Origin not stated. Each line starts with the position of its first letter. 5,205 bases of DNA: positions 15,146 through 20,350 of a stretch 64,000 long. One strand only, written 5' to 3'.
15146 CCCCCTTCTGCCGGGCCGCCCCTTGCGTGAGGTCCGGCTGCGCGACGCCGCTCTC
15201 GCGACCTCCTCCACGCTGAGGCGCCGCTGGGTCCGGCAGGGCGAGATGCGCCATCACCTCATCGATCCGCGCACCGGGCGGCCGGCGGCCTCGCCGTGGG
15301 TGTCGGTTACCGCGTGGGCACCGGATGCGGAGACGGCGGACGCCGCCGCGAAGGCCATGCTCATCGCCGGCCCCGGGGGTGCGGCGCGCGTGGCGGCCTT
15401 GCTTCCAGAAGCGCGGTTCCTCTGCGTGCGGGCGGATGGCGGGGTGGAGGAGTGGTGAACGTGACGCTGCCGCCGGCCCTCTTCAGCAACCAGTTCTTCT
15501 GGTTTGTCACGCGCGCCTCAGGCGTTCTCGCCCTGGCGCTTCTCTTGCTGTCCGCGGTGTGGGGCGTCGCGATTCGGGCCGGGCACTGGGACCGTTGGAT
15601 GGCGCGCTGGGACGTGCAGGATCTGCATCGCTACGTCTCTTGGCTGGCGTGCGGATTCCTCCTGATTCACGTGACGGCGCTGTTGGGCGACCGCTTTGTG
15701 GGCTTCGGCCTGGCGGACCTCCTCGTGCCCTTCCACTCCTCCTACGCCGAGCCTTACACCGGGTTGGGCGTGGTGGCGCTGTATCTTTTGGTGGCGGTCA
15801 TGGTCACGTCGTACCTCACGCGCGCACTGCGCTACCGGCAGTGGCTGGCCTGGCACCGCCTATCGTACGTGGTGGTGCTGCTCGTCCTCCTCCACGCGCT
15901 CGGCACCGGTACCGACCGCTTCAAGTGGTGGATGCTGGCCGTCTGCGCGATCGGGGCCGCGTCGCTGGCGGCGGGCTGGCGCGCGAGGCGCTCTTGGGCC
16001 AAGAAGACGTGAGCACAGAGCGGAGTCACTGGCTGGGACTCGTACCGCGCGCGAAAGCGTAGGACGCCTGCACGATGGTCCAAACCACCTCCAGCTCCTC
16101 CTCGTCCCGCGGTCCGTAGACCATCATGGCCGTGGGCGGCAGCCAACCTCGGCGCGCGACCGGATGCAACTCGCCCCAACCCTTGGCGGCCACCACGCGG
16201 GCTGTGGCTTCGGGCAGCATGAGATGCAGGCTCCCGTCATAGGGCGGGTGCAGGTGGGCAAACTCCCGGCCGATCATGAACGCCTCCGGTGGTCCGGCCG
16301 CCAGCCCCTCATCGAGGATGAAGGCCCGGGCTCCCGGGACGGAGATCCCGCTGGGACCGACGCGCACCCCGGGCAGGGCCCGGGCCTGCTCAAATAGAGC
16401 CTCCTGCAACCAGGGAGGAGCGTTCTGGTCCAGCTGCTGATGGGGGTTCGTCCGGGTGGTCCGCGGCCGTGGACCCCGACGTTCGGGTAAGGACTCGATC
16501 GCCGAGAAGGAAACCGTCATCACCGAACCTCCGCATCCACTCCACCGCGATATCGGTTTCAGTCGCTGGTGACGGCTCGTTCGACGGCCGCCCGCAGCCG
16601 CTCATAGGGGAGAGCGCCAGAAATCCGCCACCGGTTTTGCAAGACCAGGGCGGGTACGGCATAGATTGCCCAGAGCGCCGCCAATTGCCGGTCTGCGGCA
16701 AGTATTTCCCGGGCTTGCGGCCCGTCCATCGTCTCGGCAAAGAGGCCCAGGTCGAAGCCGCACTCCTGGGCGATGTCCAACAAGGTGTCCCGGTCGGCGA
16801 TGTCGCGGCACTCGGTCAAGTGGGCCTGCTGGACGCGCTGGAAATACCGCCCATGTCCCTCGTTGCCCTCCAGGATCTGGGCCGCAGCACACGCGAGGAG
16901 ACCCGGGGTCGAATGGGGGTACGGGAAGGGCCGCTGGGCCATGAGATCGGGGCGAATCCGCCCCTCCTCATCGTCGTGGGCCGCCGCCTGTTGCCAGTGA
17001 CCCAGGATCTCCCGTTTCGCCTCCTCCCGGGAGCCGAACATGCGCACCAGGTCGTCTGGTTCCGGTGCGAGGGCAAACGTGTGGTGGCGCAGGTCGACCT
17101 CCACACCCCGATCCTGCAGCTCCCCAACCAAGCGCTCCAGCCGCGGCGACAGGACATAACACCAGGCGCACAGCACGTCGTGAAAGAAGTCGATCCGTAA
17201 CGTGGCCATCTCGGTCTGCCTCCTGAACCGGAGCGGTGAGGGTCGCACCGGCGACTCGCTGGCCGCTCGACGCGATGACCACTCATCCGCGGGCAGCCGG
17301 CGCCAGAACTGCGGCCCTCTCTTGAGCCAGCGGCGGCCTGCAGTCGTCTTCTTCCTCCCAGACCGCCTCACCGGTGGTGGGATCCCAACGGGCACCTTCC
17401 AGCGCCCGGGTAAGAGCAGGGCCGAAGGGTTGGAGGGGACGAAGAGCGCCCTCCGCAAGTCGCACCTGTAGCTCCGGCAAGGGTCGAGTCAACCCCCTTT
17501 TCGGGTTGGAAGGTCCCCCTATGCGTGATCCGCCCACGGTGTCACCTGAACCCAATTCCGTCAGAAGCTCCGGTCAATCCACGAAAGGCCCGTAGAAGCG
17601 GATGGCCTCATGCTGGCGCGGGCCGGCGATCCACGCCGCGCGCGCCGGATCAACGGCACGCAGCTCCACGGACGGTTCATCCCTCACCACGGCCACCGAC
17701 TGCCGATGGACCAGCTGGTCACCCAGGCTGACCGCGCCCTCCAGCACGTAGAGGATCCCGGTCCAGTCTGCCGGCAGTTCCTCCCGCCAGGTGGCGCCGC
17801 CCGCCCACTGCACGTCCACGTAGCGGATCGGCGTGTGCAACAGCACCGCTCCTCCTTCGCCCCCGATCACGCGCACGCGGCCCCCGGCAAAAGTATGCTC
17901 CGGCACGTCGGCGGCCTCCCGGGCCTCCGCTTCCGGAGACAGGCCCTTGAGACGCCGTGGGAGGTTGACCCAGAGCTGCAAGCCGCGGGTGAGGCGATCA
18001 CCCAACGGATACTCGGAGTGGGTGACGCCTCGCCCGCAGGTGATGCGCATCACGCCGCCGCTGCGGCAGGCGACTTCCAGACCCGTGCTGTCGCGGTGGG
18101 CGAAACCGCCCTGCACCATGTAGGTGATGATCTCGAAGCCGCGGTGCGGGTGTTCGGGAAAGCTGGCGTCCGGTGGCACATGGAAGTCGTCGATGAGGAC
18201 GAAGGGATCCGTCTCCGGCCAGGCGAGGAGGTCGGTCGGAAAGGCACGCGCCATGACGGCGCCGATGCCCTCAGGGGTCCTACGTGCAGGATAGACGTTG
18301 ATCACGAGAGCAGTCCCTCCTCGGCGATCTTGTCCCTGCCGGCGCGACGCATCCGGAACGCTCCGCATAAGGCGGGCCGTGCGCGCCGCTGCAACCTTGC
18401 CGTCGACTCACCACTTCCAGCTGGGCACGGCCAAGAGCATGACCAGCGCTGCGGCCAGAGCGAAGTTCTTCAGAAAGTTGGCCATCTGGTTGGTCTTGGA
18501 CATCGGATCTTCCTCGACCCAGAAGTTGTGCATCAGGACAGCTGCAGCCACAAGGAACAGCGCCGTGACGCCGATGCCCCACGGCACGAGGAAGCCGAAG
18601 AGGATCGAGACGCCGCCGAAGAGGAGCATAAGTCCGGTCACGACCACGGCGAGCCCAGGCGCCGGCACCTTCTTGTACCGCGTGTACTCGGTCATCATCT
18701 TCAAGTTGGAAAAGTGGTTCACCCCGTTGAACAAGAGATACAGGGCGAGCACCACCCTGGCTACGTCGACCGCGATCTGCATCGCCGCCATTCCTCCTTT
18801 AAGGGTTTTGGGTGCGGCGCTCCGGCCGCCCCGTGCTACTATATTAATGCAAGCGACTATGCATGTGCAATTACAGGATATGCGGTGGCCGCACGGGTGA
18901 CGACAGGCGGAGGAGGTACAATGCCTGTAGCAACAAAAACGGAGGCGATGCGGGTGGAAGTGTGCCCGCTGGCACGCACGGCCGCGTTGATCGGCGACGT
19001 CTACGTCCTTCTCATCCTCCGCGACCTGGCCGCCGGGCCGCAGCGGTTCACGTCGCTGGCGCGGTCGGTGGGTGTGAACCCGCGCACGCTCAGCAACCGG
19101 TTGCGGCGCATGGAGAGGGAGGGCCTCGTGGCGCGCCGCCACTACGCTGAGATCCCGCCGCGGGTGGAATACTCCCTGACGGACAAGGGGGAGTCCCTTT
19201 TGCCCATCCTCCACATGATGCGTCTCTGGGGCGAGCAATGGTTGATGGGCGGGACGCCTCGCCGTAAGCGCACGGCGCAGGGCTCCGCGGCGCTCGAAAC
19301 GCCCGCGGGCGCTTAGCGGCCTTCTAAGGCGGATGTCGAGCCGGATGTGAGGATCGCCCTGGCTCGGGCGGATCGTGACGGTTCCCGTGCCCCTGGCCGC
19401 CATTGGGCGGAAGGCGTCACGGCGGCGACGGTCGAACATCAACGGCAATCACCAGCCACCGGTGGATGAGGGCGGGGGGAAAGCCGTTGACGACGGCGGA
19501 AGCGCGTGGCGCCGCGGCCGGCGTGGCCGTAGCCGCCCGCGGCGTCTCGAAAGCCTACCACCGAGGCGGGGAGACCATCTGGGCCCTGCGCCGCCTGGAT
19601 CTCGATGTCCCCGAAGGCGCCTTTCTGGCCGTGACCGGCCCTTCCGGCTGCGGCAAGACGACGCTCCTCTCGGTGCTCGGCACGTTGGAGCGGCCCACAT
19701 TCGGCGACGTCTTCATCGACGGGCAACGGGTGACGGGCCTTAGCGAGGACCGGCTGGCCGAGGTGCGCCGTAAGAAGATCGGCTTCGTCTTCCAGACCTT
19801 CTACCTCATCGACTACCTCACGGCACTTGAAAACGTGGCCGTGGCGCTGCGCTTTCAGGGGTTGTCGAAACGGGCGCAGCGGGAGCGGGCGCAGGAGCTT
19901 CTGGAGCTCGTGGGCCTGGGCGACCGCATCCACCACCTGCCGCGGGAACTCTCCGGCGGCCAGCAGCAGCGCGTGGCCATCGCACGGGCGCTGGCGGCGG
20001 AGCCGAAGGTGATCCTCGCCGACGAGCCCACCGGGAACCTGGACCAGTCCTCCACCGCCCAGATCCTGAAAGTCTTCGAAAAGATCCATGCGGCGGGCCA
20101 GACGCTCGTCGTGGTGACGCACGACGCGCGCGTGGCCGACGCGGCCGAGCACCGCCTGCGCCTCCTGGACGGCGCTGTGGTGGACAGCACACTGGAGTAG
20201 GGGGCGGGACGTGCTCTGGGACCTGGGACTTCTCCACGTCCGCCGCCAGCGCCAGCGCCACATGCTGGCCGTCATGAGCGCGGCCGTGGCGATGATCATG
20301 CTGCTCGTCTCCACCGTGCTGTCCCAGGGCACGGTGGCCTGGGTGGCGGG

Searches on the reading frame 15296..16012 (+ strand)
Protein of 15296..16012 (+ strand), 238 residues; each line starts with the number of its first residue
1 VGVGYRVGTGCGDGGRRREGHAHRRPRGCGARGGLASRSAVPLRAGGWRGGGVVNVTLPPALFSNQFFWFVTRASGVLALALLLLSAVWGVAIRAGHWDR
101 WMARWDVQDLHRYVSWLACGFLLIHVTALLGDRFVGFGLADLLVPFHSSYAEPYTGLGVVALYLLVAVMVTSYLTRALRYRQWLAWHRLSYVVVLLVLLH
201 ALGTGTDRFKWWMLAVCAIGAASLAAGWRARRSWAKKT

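Call 37: search_protein_families(library=pfam, proteins=[window:15296-16012:+], max_evalue=0.01)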
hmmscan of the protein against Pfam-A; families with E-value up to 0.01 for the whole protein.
window:15296-16012:+ (238 aa): 1 family
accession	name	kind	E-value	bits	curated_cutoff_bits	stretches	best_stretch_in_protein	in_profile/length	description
PF01794.25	Ferric_reduct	-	2.2e-11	44.3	28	1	76-197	2-120/121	Ferric reductase like transmembrane component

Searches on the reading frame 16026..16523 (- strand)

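Call 37: search_protein_families(library=pfam, proteins=[window:16026-16523:-], max_evalue=0.01)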
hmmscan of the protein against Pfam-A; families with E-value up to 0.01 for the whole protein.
window:16026-16523:- (165 aa): 1 family
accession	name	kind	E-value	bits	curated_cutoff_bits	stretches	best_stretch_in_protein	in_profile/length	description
PF17648.7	Luciferase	-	2.1e-25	89.1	23.7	1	85-154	1-63/63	Luciferase domain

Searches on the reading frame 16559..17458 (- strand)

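Call 37: search_protein_families(library=pfam, proteins=[window:16559-17458:-], max_evalue=0.01)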
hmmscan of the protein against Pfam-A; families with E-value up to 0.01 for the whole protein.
window:16559-17458:- (299 aa): 2 families
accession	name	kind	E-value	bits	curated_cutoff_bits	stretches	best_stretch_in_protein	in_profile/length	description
PF01323.26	DSBA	-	7.7e-17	62.1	25.6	1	88-292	1-190/191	DSBA-like thioredoxin domain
PF13743.12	Thioredoxin_5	-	2.4e-11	44.2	27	1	92-275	3-165/186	Thioredoxin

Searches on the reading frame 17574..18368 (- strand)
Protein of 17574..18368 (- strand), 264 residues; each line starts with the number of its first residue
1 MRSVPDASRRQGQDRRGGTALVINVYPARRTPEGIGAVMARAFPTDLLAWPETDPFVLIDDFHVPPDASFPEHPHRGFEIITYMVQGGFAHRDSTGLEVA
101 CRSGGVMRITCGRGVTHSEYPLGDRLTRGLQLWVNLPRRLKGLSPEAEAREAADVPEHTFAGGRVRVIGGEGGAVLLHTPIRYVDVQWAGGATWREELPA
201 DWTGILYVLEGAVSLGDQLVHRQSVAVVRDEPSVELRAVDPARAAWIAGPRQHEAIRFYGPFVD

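Call 37: search_protein_families(library=pfam, proteins=[window:17574-18368:-], max_evalue=0.01)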
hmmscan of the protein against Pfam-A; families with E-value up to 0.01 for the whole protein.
window:17574-18368:- (264 aa): 2 families
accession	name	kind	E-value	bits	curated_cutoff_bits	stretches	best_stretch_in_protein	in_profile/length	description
PF02678.22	Pirin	-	1.3e-22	80.3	26.1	1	51-134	15-108/108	Pirin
PF05726.19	Pirin_C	-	9.2e-11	42.5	27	1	183-263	1-83/103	Pirin C-terminal cupin domain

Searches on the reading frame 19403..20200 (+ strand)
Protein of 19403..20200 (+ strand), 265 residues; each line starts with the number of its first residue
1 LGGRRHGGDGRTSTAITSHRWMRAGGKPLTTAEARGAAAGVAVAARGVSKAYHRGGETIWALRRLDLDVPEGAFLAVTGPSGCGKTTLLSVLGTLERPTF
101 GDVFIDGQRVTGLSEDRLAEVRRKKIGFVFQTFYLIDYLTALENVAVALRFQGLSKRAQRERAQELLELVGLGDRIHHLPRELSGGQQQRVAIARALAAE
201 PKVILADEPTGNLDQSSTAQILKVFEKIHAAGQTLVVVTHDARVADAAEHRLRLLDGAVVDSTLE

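Call 37: search_protein_families(library=pfam, proteins=[window:19403-20200:+], max_evalue=0.01)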
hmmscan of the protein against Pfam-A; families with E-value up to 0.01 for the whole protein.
window:19403-20200:+ (265 aa): 9 families
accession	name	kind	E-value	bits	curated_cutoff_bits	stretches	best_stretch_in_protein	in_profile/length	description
PF00005.33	ABC_tran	-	1.8e-33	116.5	25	1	62-210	1-136/137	ABC transporter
PF13304.12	AAA_21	-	1.1e-06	29.4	27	0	75-101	2-31/304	AAA domain, putative AbiEii toxin, Type IV TA system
PF02463.25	SMC_N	-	2e-05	24.6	40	1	161-251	121-208/220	RecF/RecN/SMC N terminal domain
PF13481.12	AAA_25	-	0.00045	20.3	27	1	69-92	30-53/195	AAA domain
PF13191.12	AAA_16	-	0.00076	20.5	32.6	1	69-250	19-149/167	AAA ATPase domain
PF13238.12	AAA_18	-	0.0013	19.6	29.4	0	76-126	2-56/128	AAA domain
PF13401.12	AAA_22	-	0.0034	18.2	27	1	73-96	6-29/130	AAA domain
PF03215.21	Rad17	-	0.0048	17.3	23.8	1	74-93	47-66/186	Rad17 P-loop domain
PF19915.4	bpX0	-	0.0058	17.4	27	1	144-227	45-119/161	MoxR-vWA-beta-propeller ternary system domain bpX0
